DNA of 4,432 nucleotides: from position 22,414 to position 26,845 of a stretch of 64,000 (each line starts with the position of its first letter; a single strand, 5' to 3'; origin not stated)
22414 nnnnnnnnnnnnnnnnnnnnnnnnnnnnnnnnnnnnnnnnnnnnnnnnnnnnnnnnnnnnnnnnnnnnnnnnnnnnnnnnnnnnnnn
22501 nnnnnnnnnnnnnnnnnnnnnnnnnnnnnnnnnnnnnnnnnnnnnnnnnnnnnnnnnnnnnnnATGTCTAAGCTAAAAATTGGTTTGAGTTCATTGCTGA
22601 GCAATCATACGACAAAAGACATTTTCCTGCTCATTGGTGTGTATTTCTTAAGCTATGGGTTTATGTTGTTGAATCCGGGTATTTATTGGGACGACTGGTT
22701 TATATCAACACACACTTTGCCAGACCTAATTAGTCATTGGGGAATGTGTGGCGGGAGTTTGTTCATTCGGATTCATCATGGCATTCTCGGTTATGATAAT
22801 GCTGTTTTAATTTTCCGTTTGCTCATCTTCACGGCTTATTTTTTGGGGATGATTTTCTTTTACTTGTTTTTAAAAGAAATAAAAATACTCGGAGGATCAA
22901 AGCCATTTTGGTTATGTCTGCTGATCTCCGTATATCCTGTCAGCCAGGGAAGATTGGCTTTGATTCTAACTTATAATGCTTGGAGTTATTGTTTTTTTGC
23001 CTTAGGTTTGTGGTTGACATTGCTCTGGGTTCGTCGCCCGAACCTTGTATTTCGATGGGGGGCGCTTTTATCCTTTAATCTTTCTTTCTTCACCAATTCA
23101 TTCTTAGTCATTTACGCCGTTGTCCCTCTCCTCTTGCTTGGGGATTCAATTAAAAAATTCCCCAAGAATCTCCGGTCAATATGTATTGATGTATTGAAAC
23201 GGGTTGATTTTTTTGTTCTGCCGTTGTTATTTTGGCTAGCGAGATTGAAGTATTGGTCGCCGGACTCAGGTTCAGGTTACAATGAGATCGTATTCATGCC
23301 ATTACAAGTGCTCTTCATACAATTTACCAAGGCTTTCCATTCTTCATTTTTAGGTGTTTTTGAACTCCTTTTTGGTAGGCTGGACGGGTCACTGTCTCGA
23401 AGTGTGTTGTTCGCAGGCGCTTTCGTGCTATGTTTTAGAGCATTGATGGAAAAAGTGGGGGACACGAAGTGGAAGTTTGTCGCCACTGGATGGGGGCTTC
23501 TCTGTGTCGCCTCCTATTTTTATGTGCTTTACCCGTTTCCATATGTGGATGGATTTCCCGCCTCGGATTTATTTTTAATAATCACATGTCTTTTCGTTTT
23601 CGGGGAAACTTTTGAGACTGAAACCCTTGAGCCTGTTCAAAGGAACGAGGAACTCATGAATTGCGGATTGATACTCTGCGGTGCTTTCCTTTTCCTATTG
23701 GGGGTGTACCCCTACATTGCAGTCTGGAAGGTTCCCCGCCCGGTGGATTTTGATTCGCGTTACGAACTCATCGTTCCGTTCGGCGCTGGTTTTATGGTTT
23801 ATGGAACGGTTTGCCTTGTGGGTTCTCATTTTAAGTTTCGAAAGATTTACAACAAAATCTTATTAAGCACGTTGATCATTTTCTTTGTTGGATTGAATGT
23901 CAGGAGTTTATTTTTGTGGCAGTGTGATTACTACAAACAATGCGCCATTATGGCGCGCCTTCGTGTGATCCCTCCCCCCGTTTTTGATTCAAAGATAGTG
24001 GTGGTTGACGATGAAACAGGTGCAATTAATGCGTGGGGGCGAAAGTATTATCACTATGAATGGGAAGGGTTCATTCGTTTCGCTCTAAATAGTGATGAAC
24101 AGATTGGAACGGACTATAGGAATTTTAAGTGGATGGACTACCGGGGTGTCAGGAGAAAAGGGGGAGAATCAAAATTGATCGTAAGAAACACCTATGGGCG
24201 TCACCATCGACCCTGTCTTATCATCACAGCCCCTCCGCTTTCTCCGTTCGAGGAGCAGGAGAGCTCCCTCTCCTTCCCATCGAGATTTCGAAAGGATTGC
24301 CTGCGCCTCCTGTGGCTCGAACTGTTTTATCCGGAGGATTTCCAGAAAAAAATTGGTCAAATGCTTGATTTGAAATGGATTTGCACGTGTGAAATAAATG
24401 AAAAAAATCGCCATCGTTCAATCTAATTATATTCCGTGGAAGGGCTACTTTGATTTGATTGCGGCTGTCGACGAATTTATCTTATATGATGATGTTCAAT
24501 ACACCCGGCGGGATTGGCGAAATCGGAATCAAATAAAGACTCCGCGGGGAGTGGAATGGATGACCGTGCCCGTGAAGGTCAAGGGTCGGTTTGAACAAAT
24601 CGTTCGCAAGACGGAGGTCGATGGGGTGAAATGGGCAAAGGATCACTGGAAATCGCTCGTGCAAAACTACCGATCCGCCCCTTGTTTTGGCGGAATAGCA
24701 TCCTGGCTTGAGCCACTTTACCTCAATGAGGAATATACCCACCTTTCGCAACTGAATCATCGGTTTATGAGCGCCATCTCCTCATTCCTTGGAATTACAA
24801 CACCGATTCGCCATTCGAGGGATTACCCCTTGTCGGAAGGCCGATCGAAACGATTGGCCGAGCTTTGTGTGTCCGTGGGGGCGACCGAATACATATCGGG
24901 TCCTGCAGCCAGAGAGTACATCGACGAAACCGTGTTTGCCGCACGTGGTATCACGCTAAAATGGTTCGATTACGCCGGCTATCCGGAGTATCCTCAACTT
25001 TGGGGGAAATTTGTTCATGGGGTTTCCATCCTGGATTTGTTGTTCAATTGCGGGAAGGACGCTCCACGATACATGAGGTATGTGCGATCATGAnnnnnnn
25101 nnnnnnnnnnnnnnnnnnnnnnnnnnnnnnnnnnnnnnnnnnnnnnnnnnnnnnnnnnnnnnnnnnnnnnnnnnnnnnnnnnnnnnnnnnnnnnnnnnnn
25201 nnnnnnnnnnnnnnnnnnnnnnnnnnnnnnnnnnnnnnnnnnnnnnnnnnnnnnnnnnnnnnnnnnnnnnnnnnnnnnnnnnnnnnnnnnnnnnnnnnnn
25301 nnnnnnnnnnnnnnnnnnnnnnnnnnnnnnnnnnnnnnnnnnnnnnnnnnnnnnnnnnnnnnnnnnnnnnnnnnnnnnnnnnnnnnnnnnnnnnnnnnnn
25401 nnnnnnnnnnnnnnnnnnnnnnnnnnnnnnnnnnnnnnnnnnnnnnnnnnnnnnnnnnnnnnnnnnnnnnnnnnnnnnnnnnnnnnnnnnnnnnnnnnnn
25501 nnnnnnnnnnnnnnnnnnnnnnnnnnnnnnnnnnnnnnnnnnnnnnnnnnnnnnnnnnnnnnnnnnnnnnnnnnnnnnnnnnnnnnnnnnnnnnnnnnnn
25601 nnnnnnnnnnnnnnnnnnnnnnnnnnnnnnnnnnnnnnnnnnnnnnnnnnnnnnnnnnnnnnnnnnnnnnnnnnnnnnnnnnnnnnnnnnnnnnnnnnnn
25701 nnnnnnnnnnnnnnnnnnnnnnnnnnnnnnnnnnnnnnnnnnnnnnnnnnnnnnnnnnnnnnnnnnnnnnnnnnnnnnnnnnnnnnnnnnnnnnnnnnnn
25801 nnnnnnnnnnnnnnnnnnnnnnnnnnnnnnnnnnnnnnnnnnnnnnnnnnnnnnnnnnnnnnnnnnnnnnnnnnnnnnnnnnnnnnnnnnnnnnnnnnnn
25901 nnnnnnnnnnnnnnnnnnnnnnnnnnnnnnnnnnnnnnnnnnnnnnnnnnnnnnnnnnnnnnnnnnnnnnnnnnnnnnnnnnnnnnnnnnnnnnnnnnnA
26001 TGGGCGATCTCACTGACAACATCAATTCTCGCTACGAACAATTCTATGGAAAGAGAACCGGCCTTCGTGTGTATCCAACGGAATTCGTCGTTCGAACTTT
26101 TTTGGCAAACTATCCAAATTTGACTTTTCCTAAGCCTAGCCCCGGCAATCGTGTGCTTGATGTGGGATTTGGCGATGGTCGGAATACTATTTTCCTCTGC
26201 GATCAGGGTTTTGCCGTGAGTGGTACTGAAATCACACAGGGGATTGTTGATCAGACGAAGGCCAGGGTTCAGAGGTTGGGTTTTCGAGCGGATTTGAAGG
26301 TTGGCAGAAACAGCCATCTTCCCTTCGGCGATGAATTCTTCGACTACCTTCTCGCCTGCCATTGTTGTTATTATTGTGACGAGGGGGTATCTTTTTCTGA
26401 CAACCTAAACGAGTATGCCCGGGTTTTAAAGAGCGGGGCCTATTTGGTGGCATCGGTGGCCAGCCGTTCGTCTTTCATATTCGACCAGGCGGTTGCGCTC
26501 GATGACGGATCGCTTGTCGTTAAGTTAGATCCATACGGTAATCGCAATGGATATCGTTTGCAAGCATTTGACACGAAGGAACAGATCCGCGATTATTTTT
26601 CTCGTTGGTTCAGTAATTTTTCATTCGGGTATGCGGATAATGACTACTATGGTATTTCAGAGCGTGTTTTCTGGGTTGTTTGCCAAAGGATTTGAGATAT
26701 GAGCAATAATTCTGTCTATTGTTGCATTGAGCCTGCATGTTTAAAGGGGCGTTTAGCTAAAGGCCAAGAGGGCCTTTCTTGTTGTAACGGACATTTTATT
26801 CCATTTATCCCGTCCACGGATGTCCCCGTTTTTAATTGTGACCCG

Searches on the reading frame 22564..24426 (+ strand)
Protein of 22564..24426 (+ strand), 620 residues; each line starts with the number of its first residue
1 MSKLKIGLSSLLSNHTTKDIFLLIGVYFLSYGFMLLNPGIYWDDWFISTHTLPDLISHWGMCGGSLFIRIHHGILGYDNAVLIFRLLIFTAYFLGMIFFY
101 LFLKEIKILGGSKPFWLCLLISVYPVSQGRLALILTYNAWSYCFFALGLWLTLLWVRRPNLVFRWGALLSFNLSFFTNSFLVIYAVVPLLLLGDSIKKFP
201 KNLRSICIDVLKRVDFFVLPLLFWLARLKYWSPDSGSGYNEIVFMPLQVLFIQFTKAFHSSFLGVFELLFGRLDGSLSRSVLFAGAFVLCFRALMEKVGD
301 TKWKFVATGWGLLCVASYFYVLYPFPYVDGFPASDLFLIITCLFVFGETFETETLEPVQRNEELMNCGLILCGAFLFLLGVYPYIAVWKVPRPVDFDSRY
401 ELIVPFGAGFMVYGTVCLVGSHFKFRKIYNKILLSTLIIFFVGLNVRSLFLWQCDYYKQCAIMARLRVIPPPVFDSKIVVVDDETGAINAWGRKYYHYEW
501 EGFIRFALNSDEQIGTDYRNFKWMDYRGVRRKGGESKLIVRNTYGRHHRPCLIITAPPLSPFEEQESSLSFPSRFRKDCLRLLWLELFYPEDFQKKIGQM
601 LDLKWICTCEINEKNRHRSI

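Call 7: search_protein_families(library=pfam, proteins=[window:22564-24426:+], max_evalue=0.001)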
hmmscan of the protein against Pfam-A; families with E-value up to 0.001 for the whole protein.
window:22564-24426:+ (620 aa): 0 families

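Call 8: search_protein_families(library=ncbifam, proteins=[window:22564-24426:+], max_evalue=0.001)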
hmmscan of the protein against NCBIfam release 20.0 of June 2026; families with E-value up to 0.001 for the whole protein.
window:22564-24426:+ (620 aa): 0 families

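Call 58: search_protein_families(library=pfam, proteins=[window:22564-24426:+], max_evalue=1)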
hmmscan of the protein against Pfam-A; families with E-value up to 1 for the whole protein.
window:22564-24426:+ (620 aa): 0 families

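Call 60: search_solved_structures(query=window:22564-24426:+, max_evalue=1)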
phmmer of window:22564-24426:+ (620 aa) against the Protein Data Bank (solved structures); distinct sequences matched with E-value up to 1: 0.

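Call 62: find_homologous_proteins(query=window:22564-24426:+, max_evalue=0.00001)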
Query window:22564-24426:+ (620 aa): 3 proteins with E <= 0.00001 among 8000 candidates.
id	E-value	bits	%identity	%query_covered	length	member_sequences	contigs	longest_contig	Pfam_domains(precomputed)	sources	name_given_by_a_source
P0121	0.0e+0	1444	100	100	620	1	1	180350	-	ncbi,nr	ncbi:MAG: hypothetical protein IPN19_06515 [Elusimicrobia bacterium]|nr:hypothetical protein [Elusim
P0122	2.3e-25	107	29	40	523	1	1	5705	-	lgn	-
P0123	2.8e-13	67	24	32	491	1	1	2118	-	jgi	jgi:hypothetical protein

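Call 72: predict_structure(alignment_id=A2)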
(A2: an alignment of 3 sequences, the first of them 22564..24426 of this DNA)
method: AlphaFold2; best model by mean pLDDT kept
length: 620 residues; sequences in the alignment: 3
mean_pLDDT: 42.8   pTM: 0.37
mean pLDDT of the five models: 42.8, 41.9, 39.6, 39.3, 38.2
residues with pLDDT >= 90: 0; 70-90: 18; 50-70: 155; < 50: 447
segments of 3 or more residues with pLDDT < 50: 1-23, 28-30, 33-35, 37-40, 42-46, 48-50, 55-64, 108-110, 123-135, 176-355, 381-403, 423-427, 434-436, 439-572, 586-590, 602-620
pLDDT, mean of each block of 10 residues (from residue 1): 31 41 49 46 48 49 50 56 66 71 59 61 44 52 68 68 65 46 34 38 41 34 31 25 26 29 33 34 38 41 42 41 34 40 41 47 55 52 36 37 50 55 48 48 42 47 43 31 29 31 40 33 27 29 29 30 27 50 51 55 35 27
secondary structure, 60 per line:
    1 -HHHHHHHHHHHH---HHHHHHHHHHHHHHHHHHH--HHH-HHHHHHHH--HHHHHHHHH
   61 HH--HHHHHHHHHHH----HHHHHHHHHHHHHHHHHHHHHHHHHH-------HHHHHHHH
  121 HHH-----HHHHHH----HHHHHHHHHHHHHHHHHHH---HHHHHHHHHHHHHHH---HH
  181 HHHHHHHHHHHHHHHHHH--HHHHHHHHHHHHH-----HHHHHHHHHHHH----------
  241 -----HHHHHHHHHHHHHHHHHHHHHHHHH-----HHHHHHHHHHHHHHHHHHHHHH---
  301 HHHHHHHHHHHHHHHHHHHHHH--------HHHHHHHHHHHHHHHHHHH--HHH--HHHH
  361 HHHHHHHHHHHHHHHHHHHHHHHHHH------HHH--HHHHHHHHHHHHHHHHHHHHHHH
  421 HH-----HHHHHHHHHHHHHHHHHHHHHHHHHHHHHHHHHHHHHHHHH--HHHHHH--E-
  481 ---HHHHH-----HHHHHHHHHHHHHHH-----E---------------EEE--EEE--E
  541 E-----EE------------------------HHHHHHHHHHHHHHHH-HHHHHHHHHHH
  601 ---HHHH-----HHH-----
elements in order (helices of 4 or more, strands of 3 or more residues): H2-13 H17-35 H42-49 H52-62 H65-75 H80-105 H113-123 H129-134 H139-157 H161-175 H179-198 H201-213 H219-230 H246-270 H276-297 H301-322 H331-349 H357-386 H398-422 H428-468 H471-476 H484-488 H494-508 E530-532 E535-537 H573-588 H590-600 H604-607

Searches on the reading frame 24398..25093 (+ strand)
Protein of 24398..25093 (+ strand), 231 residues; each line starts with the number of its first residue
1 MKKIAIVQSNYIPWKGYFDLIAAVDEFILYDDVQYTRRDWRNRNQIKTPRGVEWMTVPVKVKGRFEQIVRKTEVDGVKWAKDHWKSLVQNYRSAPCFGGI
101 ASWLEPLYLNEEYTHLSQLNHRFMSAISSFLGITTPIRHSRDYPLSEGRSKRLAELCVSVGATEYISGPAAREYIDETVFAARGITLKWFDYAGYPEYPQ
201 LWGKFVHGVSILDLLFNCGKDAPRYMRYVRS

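Call 7: search_protein_families(library=pfam, proteins=[window:24398-25093:+], max_evalue=0.001)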
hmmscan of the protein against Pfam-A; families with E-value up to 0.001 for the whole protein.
window:24398-25093:+ (231 aa): 1 family
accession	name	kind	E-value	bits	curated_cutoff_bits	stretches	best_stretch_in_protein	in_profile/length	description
PF08889.16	WbqC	-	1.4e-80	270.6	21.3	1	8-224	1-217/218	WbqC-like protein family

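Call 8: search_protein_families(library=ncbifam, proteins=[window:24398-25093:+], max_evalue=0.001)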
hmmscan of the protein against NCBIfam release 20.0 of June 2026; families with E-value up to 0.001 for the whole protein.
window:24398-25093:+ (231 aa): 0 families

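Call 15: find_encoding_contigs(protein=window:24398-25093:+, flank=4000, max_places=10)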
Protein window:24398-25093:+ (231 aa): no gene with exactly this product is on record in the collection.

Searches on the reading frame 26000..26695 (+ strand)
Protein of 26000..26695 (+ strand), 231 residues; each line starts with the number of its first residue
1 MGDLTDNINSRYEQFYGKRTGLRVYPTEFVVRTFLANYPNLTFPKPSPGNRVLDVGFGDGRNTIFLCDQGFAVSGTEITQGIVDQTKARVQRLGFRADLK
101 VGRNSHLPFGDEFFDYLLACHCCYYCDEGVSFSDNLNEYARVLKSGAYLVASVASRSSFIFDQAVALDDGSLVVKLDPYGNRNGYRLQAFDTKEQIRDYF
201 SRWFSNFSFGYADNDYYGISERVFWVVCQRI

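Call 7: search_protein_families(library=pfam, proteins=[window:26000-26695:+], max_evalue=0.001)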
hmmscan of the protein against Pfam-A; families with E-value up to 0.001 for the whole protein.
window:26000-26695:+ (231 aa): 6 families
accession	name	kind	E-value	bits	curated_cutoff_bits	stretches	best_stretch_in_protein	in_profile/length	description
PF08241.18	Methyltransf_11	-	7.8e-13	49.3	21.2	1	53-150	1-94/95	Methyltransferase domain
PF13649.12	Methyltransf_25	-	2.4e-12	47.8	27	1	52-146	1-96/97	Methyltransferase domain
PF13847.12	Methyltransf_31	-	3e-07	30.7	27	1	47-155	2-113/145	Methyltransferase domain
PF13489.12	Methyltransf_23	-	4.9e-06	26.8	27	1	34-168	8-124/164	Methyltransferase domain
PF01209.24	Ubie_methyltran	-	0.00014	21.7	20.1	1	47-157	46-157/233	ubiE/COQ5 methyltransferase family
PF08242.18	Methyltransf_12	-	0.0002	22.5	30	1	53-148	1-97/98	Methyltransferase domain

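Call 8: search_protein_families(library=ncbifam, proteins=[window:26000-26695:+], max_evalue=0.001)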
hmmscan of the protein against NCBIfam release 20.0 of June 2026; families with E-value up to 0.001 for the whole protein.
window:26000-26695:+ (231 aa): 16 families
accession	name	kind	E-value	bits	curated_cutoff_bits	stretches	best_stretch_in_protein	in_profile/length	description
NF045667.1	MTase_DVU1556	equivalog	1.9e-11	43.8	155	1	45-152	19-120/213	DVU_1556 family methyltransferase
NF047649.1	MTase_UXPK_star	exception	1.6e-09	37.2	460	1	31-150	60-180/283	methyltransferase/UXPK-star double selenoprotein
NF045649.1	2X_seleno_MduS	exception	1.9e-09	37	380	1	50-157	43-153/338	methyltransferase domain-containing selenoprotein MduS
NF001241.0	PRK00216.1-2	equivalog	4.5e-08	33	327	1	46-158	49-154/231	demethylmenaquinone methyltransferase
TIGR02021.1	BchM-ChlM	equivalog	9.2e-07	28.5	158.9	1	47-130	53-136/218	magnesium protoporphyrin IX methyltransferase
NF043040.1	corrin_prot_MT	hypoth_equivalog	6.9e-06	25.6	180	1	47-150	40-146/216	corrinoid protein-associated methyltransferase CpaM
NF008992.0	PRK12335.1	equivalog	1.4e-05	24.4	303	1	50-92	124-166/289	SAM-dependent methyltransferase TehB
TIGR01934.1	MenG_MenH_UbiE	subfamily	1.9e-05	24.1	158.35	1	47-150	38-140/223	ubiquinone/menaquinone biosynthesis methyltransferase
NF041536.1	ArsM_DUF2284_UU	exception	8.6e-05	21.1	575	1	46-150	74-179/459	arsenite methyltransferase/DUF2284 domain selenoprotein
NF045825.1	FAmtase_mtf2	equivalog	8.8e-05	21.8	400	1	49-160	59-167/248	fatty-acid O-methyltransferase Mtf2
NF041255.1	mycofact_MftM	equivalog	0.00013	21.4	200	1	48-127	139-218/289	mycofactocin oligosaccharide methyltransferase MftM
NF001243.0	PRK00216.1-4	equivalog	0.00023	20.6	235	1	48-158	47-158/237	demethylmenaquinone methyltransferase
NF045882.1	PLipidMtase_Leg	equivalog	0.00041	20.2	390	1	51-148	45-140/207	phospholipid N-methyltransferase PmtA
NF041537.1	ArsM_AhpD_UU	exception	0.00072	18.4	510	1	47-150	75-179/345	arsenite methyltransferase/AhpD domain selenoprotein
NF008405.0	PRK11207.1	equivalog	0.00079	18.9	218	0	49-78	31-60/198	tellurite resistance methyltransferase TehB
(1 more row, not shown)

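Call 16: find_encoding_contigs(protein=window:26000-26695:+, flank=4000, max_places=10)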
Protein window:26000-26695:+ (231 aa): no gene with exactly this product is on record in the collection.
